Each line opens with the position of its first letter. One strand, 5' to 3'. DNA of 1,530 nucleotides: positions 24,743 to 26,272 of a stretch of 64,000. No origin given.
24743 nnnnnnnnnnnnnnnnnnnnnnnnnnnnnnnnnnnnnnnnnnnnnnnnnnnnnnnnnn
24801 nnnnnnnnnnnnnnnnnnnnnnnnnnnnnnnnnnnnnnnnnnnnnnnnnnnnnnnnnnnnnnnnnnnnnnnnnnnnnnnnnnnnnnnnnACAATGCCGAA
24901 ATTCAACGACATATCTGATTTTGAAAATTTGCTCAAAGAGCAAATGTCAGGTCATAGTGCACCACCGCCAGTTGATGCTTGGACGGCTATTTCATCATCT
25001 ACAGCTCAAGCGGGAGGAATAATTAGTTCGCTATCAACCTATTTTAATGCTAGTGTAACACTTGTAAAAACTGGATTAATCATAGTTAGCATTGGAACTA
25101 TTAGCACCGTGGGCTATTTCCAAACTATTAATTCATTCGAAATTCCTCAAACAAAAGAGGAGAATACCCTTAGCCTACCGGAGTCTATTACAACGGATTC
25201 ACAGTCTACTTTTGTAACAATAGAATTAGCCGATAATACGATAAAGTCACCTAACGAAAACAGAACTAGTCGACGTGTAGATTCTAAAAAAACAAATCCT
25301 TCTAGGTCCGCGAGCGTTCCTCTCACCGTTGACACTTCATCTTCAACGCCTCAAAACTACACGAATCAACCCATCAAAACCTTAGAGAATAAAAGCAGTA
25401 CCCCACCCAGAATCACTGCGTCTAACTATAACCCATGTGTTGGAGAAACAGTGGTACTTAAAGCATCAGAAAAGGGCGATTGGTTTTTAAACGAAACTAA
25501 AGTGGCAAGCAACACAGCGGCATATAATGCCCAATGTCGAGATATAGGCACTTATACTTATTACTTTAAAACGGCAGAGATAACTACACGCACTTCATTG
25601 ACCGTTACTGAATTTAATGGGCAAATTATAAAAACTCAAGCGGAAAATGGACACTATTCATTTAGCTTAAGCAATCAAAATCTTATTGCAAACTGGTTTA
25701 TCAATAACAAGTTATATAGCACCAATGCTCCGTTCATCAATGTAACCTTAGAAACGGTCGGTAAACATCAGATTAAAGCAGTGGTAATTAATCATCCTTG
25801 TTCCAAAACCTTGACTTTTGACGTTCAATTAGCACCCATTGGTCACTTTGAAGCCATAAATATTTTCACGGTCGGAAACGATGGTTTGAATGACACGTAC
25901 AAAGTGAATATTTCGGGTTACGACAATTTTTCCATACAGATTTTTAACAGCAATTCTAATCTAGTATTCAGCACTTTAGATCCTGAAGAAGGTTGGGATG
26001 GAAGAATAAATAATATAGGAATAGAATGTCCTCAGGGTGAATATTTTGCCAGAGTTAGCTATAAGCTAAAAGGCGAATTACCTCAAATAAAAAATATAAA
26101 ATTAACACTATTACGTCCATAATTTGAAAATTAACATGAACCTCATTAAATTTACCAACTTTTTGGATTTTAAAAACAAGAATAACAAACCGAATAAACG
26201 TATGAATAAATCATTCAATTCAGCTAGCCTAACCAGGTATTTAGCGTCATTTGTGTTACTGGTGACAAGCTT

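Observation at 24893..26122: Anti-sigma-like membrane protein that ends in a T9SS type B sorting domain: possible secretion-coupled sigma-factor switch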

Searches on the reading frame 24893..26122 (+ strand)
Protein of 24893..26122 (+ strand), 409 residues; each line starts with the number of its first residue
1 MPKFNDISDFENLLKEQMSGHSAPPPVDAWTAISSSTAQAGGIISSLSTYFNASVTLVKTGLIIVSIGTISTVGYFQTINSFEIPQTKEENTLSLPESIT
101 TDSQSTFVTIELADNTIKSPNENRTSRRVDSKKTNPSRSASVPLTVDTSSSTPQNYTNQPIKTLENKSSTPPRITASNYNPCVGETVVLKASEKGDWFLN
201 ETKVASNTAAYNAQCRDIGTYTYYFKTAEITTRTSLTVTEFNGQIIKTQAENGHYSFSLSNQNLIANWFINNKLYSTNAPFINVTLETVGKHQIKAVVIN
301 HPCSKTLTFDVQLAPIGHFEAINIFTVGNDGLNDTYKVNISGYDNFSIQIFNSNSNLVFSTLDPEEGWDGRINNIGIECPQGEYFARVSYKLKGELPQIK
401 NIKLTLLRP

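Call 3: search_protein_families(library=pfam, proteins=[window:24893-26122:+], max_evalue=1)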
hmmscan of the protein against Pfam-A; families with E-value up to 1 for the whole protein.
window:24893-26122:+ (409 aa): 2 families
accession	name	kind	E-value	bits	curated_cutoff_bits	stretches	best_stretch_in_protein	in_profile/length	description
PF13585.12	CHU_C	-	2.1e-12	47.4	27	1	321-391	3-73/86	CHU_C Type IX secretion signal domain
PF07107.17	WI12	-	0.23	12.1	27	0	40-69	48-77/104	Wound-induced protein WI12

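Call 4: search_protein_families(library=ncbifam, proteins=[window:24893-26122:+], max_evalue=1)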
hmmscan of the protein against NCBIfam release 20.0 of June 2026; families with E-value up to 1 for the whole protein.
window:24893-26122:+ (409 aa): 3 families
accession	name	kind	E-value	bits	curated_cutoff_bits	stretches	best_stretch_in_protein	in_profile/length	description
TIGR04131.1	Bac_Flav_CTERM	domain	7.7e-08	32.4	35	1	322-393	4-74/85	T9SS type B sorting domain-containing protein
NF009452.0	PRK12812.1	equivalog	0.0022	17.3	258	1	345-392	153-208/289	flagellar basal body rod modification protein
NF040508.1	LVIS_2131_fam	hypoth_equivalog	0.94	9.3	100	0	51-150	39-139/202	LVIS_2131 family protein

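Call 5: find_homologous_proteins(query=window:24893-26119:+, max_evalue=0.001)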
Query window:24893-26119:+ (409 aa): 21 proteins with E <= 0.001 among 3135 candidates.
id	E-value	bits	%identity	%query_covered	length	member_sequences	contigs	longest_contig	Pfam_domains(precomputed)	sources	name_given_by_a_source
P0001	3.1e-262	887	98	100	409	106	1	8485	PF13585.13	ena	-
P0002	6.3e-235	797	87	100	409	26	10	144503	PF13585.13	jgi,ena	jgi:gliding motility-associated-like protein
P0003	9.1e-199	678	75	100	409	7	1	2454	PF13585.13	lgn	-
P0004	2.8e-197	673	75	100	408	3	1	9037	PF13585.13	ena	-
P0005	3.7e-196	669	75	100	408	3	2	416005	PF13585.13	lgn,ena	-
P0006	1.1e-169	582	73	90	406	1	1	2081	PF13585.13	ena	-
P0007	1.1e-129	451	53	100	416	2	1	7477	PF13585.13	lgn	-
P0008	9.2e-89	316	40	100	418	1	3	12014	PF13585.13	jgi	jgi:gliding motility-associated-like protein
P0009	3.4e-84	301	39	100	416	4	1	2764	PF13585.13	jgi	-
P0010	5.4e-83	297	36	100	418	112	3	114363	PF13585.13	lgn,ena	-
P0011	3.0e-82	295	38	100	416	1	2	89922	PF13585.13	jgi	jgi:gliding motility-associated-like protein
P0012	3.8e-81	291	36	100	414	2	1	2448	PF13585.13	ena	-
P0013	1.2e-80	289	37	100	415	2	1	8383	PF13585.13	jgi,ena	jgi:gliding motility-associated-like protein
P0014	4.3e-76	274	37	100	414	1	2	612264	PF13585.13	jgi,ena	-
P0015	1.3e-71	260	35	100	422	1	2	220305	PF13585.13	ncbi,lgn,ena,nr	ncbi:MAG: hypothetical protein COA58_12845 [Bacteroidetes bacterium]|nr:MAG: hypothetical protein CO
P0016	6.7e-70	254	35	100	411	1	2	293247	PF13585.13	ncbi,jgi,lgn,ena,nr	ncbi:gliding motility-associated C-terminal domain-containing protein [Bacteroidia bacterium]|nr:gli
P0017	2.1e-69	252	35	100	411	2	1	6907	PF13585.13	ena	-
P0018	2.5e-61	226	33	100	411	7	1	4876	PF13585.13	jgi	jgi:gliding motility-associated-like protein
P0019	1.5e-8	52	39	25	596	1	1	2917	PF00801.27,PF13585.13,PF23664.2,PF18911.7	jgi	jgi:gliding motility-associated-like protein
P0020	1.5e-4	39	34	32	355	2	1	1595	PF13585.13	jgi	jgi:gliding motility-associated-like protein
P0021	8.6e-4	36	49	12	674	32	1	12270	PF13585.13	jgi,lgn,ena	-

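Call 8: find_encoding_contigs(protein=P0014, flank=8000, max_places=2)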
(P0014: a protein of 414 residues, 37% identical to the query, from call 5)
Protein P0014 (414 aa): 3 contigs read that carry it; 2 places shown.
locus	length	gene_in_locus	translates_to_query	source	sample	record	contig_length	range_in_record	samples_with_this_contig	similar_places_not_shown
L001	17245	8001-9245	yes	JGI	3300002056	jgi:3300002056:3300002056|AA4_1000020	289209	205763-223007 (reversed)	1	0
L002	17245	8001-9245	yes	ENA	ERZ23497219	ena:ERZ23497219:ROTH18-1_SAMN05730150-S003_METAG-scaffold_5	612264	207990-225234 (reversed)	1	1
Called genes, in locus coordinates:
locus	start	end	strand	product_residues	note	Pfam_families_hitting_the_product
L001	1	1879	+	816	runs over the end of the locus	PF00801:PKD (weak), PF18911:PKD_4, PF13585:CHU_C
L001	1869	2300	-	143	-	PF00293:NUDIX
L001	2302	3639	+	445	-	PF01979:Amidohydro_1, PF07969:Amidohydro_3 (faint), PF12890:DHOase (faint)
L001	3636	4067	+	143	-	PF03544:TonB_C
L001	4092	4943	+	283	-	PF15902:Sortilin-Vps10 (weak)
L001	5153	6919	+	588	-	PF15902:Sortilin-Vps10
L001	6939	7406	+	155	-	-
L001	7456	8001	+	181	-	PF04542:Sigma70_r2, PF08281:Sigma70_r4_2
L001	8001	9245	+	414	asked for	PF13585:CHU_C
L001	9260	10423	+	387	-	PF00801:PKD, PF18911:PKD_4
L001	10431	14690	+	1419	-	PF00801:PKD (weak), PF18911:PKD_4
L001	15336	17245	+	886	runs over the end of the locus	PF00809:Pterin_bind, PF02607:B12-binding_2, PF02310:B12-binding, PF02965:Met_synt_B12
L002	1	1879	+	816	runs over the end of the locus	PF00801:PKD (weak), PF18911:PKD_4, PF13585:CHU_C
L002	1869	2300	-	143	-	PF00293:NUDIX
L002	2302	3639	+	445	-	PF01979:Amidohydro_1, PF07969:Amidohydro_3 (faint), PF12890:DHOase (faint)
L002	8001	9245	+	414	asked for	PF13585:CHU_C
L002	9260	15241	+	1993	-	PF18911:PKD_4, PF00801:PKD, PF18911:PKD_4, PF13585:CHU_C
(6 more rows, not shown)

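Call 9: find_encoding_contigs(protein=P0016, flank=8000, max_places=2)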
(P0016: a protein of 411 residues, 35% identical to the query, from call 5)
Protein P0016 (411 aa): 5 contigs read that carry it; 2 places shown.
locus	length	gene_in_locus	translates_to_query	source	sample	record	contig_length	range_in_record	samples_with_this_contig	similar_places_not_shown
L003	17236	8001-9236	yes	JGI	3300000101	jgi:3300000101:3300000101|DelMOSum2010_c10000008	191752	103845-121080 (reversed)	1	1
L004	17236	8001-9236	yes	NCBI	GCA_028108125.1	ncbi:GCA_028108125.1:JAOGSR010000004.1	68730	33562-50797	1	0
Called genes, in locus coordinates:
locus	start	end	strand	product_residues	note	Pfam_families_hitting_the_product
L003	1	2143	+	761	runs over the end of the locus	PF18911:PKD_4 (faint), PF13585:CHU_C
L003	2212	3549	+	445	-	PF01979:Amidohydro_1, PF12890:DHOase (weak), PF07969:Amidohydro_3 (weak)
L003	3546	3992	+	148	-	PF03544:TonB_C (faint)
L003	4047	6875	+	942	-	PF02012:BNR (faint), PF15902:Sortilin-Vps10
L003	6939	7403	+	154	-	-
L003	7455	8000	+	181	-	PF04542:Sigma70_r2, PF08281:Sigma70_r4_2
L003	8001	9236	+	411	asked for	PF13585:CHU_C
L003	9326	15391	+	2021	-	PF18911:PKD_4 (weak), PF00801:PKD (weak), PF18911:PKD_4, PF13585:CHU_C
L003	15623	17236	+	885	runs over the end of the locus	PF00809:Pterin_bind, PF02607:B12-binding_2, PF02310:B12-binding, PF02965:Met_synt_B12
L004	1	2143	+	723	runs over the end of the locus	PF18911:PKD_4 (faint), PF13585:CHU_C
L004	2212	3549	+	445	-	PF01979:Amidohydro_1, PF12890:DHOase (weak), PF07969:Amidohydro_3 (weak)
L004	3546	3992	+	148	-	PF03544:TonB_C (faint)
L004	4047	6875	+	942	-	PF02012:BNR (faint), PF15902:Sortilin-Vps10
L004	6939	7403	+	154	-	-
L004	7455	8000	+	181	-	PF04542:Sigma70_r2, PF08281:Sigma70_r4_2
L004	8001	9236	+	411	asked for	PF13585:CHU_C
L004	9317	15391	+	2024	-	PF18911:PKD_4 (weak), PF00801:PKD (weak), PF18911:PKD_4, PF13585:CHU_C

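Call 17: find_related_loci(query=A1, collection=genome_contigs, flank=9000)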
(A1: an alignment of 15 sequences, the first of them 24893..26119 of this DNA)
Query A1 (409 aa) in genome_contigs; peptide patterns used: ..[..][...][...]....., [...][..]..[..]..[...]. (x = any residue, [..] = any of these).
600 stretches matched a pattern (row limit reached: there are more); 251 encode a relative of the query (tblastn E <= 1e-3); the best 80 are kept; 80 distinct loci.
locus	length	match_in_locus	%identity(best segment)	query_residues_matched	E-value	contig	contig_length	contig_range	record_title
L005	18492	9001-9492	32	247-408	9e-18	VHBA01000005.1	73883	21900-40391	MAG: Sphingomonadales bacterium isolate M_surface_9_m1_271 M_surface_9_m1_271_Ga0194116_10000451, whole genome shotgun s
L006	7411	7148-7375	42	323-400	4e-15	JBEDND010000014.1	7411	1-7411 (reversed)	MAG: Bacteroidota bacterium isolate NASQAN2015_111_B_bin.81 scaffold_198092, whole genome shotgun sequence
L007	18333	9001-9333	33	283-391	5e-13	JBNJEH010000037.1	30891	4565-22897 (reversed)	MAG: Bacteroidota bacterium isolate Y23_14dBSe4.bin.65 NODE_956_length_30891_cov_10.476293, whole genome shotgun sequenc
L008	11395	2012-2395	34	280-408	3e-12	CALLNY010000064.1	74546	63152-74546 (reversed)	MAG: uncultured Bacteroidia bacterium isolate R1_Bin_METABAT__110_1 genome assembly, contig: c_000001157017, whole genom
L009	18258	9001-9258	37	323-408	4e-12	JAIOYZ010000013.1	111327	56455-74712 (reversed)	MAG: Bacteroidia bacterium isolate Tobar12.5m-G26 Tobar12-5m-20mill-C55, whole genome shotgun sequence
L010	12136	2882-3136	43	323-409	4e-12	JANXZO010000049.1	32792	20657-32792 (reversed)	MAG: Bacteroidales bacterium isolate GL140_4_metabat_342 GL140_4_k141_1438143, whole genome shotgun sequence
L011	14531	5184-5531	34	297-408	1e-11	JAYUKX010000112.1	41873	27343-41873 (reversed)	MAG: Chitinophagales bacterium isolate GFS_9293 GFS_9293_111, whole genome shotgun sequence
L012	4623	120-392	40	316-408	3e-11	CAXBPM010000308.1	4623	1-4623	MAG TPA_asm: uncultured Roseivirga sp. isolate ERR2762188_concoct_233 genome assembly, contig: ERZ3421808.27216, whole g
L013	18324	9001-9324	32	282-391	5e-11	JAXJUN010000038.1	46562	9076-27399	MAG: Paludibacteraceae bacterium isolate DOME_MAG_5269 5269_C0326_k141_1096787, whole genome shotgun sequence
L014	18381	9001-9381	32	285-408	9e-11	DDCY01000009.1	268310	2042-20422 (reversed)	MAG TPA_asm: Saprospiraceae bacterium UBA1994 UBA1994_contig_1232, whole genome shotgun sequence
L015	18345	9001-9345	32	290-400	1e-10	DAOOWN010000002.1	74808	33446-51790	MAG TPA_asm: Bacteroidales bacterium isolate AMR_MDS_2414 NODE_365_length_74808_cov_5.750779, whole genome shotgun seque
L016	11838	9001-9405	28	285-408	2e-10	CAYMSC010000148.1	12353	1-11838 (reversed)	MAG TPA_asm: uncultured Saprospiraceae bacterium isolate SRP065251_co1_20 genome assembly, contig: NODE_4219_length_1235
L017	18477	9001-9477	28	257-403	3e-10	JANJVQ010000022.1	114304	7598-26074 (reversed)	MAG: Paludibacter sp. isolate RC263_metabat.bin.35 RC263_k141_146414, whole genome shotgun sequence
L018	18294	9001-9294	34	303-405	4e-10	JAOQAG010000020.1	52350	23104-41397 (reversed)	MAG: Bacteroidetes bacterium isolate RYN_276 scaffold_1877738, whole genome shotgun sequence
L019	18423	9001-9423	30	268-408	5e-10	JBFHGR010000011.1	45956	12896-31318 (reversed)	MAG: Parvicella sp. isolate Mix_sand07.2021.05.G.16 k141_792950_length_45956_cov_15.4416, whole genome shotgun sequence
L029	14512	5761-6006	33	312-394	2e-9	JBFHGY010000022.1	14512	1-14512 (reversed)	MAG: Crocinitomicaceae bacterium isolate Mix_sand07.2021.05.G.167 k141_1293734_length_14512_cov_31.2305, whole genome sh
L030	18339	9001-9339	33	290-401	2e-9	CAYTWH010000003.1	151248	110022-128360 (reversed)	MAG TPA_asm: uncultured Bacteroidales bacterium isolate binchicken_co243_280 genome assembly, contig: NODE_37_length_151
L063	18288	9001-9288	32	300-392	2e-7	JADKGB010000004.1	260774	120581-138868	MAG: Flavobacteriales bacterium isolate Ribe_18-Q3-R11-54_BAT3C.87 tig00004425-10-2599060, whole genome shotgun sequence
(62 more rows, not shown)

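Call 24: find_encoding_contigs(protein=P0015, flank=8000, max_places=1)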
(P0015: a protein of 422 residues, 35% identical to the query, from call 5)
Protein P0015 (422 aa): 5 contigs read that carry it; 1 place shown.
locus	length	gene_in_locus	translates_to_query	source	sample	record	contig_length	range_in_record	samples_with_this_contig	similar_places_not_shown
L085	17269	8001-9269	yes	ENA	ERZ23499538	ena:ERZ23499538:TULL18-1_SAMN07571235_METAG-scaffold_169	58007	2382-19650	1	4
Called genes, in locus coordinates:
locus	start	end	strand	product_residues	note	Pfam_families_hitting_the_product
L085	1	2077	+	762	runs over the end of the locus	PF18911:PKD_4, PF13585:CHU_C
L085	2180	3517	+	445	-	PF01979:Amidohydro_1, PF12890:DHOase (weak), PF07969:Amidohydro_3 (weak)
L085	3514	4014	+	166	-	PF03544:TonB_C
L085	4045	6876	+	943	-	PF15902:Sortilin-Vps10, PF15899:BNR_6 (faint), PF15902:Sortilin-Vps10 (weak)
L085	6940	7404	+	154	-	-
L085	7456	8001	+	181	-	PF07638:Sigma70_ECF (faint), PF04542:Sigma70_r2, PF08281:Sigma70_r4_2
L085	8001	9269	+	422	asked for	PF13585:CHU_C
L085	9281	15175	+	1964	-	PF18911:PKD_4 (weak), PF00801:PKD (weak), PF18911:PKD_4, PF13585:CHU_C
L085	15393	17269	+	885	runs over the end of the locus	PF00809:Pterin_bind, PF02607:B12-binding_2, PF02310:B12-binding, PF02965:Met_synt_B12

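Call 25: find_encoding_contigs(protein=P0010, flank=8000, max_places=1)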
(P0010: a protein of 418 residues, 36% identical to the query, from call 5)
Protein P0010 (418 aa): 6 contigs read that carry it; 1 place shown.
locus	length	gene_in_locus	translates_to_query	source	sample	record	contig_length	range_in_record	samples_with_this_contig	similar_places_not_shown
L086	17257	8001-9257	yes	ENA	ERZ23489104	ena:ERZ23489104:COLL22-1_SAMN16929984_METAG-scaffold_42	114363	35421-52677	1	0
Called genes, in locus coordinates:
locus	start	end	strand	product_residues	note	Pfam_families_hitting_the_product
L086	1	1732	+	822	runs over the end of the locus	PF00801:PKD (faint), PF18911:PKD_4 (weak), PF13585:CHU_C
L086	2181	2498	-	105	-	PF00293:NUDIX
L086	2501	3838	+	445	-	PF01979:Amidohydro_1, PF12890:DHOase (weak), PF07969:Amidohydro_3 (weak)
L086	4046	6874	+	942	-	PF02012:BNR (faint), PF15902:Sortilin-Vps10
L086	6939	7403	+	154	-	-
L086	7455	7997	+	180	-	PF07638:Sigma70_ECF (faint), PF04542:Sigma70_r2, PF08281:Sigma70_r4_2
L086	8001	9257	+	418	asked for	PF13585:CHU_C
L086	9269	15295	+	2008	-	PF00801:PKD (weak), PF18911:PKD_4, PF13585:CHU_C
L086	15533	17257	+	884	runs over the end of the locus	PF00809:Pterin_bind, PF02607:B12-binding_2, PF02310:B12-binding, PF02965:Met_synt_B12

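Call 26: find_encoding_contigs(protein=P0008, flank=8000, max_places=1)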
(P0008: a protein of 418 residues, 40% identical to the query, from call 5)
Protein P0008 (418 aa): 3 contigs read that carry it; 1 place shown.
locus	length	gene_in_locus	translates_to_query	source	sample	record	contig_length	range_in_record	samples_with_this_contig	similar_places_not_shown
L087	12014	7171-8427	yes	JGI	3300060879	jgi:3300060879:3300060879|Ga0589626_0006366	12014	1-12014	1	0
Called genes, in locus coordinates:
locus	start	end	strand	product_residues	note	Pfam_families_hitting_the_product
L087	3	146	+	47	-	?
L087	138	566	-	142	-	PF00293:NUDIX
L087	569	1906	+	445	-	PF01979:Amidohydro_1, PF12890:DHOase (weak), PF07969:Amidohydro_3 (weak)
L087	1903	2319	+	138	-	PF03544:TonB_C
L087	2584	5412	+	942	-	PF02012:BNR (faint), PF15902:Sortilin-Vps10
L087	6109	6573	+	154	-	-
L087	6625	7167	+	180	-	PF04542:Sigma70_r2, PF08281:Sigma70_r4_2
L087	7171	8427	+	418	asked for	PF13585:CHU_C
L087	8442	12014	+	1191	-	?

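Call 27: find_encoding_contigs(protein=P0018, flank=8000, max_places=1)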
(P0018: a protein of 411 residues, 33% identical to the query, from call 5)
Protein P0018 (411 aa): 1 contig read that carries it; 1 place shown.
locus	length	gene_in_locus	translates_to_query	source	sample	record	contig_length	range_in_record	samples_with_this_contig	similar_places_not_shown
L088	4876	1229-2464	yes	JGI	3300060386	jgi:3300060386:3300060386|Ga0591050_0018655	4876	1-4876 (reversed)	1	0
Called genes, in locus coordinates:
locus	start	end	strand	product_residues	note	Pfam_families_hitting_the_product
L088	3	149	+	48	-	?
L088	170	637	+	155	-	-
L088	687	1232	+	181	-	PF07638:Sigma70_ECF (faint), PF04542:Sigma70_r2, PF08281:Sigma70_r4_2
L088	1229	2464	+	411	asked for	PF13585:CHU_C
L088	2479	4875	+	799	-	?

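Call 32: predict_structure(alignment_id=A1)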
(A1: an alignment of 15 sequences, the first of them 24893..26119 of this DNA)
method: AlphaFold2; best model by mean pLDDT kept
length: 409 residues; sequences in the alignment: 15
mean_pLDDT: 66.4   pTM: 0.47
mean pLDDT of the five models: 66.4, 64.2, 63.2, 62.3, 61.0
residues with pLDDT >= 90: 150; 70-90: 75; 50-70: 33; < 50: 151
segments of 3 or more residues with pLDDT < 50: 1-3, 21-26, 28-168
pLDDT, mean of each block of 10 residues (from residue 1): 56 60 47 37 31 28 27 27 29 29 28 26 27 28 27 30 40 87 96 93 95 95 93 94 92 92 94 96 91 95 93 85 67 75 91 93 87 85 91 89 79
secondary structure, 60 per line:
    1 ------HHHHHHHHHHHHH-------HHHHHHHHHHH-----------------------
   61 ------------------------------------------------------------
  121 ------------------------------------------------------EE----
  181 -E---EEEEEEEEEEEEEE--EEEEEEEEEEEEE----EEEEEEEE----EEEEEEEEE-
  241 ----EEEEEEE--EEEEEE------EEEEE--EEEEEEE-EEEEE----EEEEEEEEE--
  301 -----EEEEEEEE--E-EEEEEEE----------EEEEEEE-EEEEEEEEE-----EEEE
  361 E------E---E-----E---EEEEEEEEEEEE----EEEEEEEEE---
elements in order: H7-19 H27-37 E186-199 E202-214 E219-226 E231-239 E245-251 E254-259 E266-270 E273-279 E281-285 E290-298 E306-313 E318-324 E335-341 E343-351 E357-361 E382-393 E398-406

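Call 41: fold_search(model_id=the predicted structure, library=pdb)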
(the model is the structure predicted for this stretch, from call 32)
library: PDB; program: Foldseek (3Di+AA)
matches with E <= 10: 1696; with E <= 0.001: 241
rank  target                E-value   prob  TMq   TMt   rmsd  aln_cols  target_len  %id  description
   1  4gh7_B                6.1e-08  1.00  0.24  0.31  10.2       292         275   13  Crystal structure of Anticalin N7A in complex with oncofetal fibronectin fragment Fn7B8 (released 2012-12-26)
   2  5i99                  7.5e-08  1.00  0.28  0.28   8.9       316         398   11  Crystal structure of mouse CNTN3 Ig5-Fn2 domains (released 2016-08-31)
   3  4yfd_A                1.1e-07  1.00  0.21  0.18  11.9       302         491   11  Crystal structure PTP delta Ig1-Fn2 in complex with IL-1RAcP (released 2015-05-06)
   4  4yfg_A                2.0e-07  1.00  0.26  0.24   9.4       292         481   11  Crystal structure of PTP delta meA3/meB minus variant Ig1-Fn1 (released 2015-05-06)
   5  4gh7_D                2.2e-07  1.00  0.26  0.33   9.5       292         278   13  Crystal structure of Anticalin N7A in complex with oncofetal fibronectin fragment Fn7B8 (released 2012-12-26)
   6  5n47_F                3.1e-07  1.00  0.22  0.29  11.1       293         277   12  Structure of Anticalin N7E in complex with the three-domain fragment Fn7B8 of human oncofetal fibronectin (released 2018-02-14)
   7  8peq_A                3.3e-07  1.00  0.27  0.35   9.6       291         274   12  Complex of diubiquitin-derived artificial binding protein (Affilin) variant Af2 with its target oncofetal fibronectin  (released 2024-06-26)
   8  5uv6_B                3.7e-07  1.00  0.25  0.33  10.2       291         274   13  Crystal structure of human Opioid Binding Protein/Cell Adhesion Molecule Like (OPCML) (released 2018-03-21)
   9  2yn5_B                5.0e-07  1.00  0.25  0.32  11.6       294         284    9  Structural insight into the giant calcium-binding adhesin SiiE: implications for the adhesion of Salmonella enterica t (released 2013-04-03)
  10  5uv6_A                5.0e-07  1.00  0.25  0.33  10.0       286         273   13  Crystal structure of human Opioid Binding Protein/Cell Adhesion Molecule Like (OPCML) (released 2018-03-21)
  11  8din_C                5.0e-07  1.00  0.21  0.28  21.2       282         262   14  The complex structure between human IgG1 Fc and its high affinity receptor FcgRI H174R variant (released 2023-05-10)
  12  8q6t_I                5.8e-07  1.00  0.19  0.09  14.6       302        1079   11  Helical reconstruction of the relaxed thick filament from FIB milled left ventricular mouse myofibrils (released 2023-11-01)
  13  5n47_D                6.8e-07  1.00  0.24  0.32  10.7       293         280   12  Structure of Anticalin N7E in complex with the three-domain fragment Fn7B8 of human oncofetal fibronectin (released 2018-02-14)
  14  2yn5_A                7.9e-07  1.00  0.24  0.31  11.8       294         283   10  Structural insight into the giant calcium-binding adhesin SiiE: implications for the adhesion of Salmonella enterica t (released 2013-04-03)
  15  8bxr                  8.3e-07  1.00  0.25  0.31  10.4       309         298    8  Titin FnIII-domain I109-I111 (I/A4-A/A6) from the MIR region (released 2023-02-15)
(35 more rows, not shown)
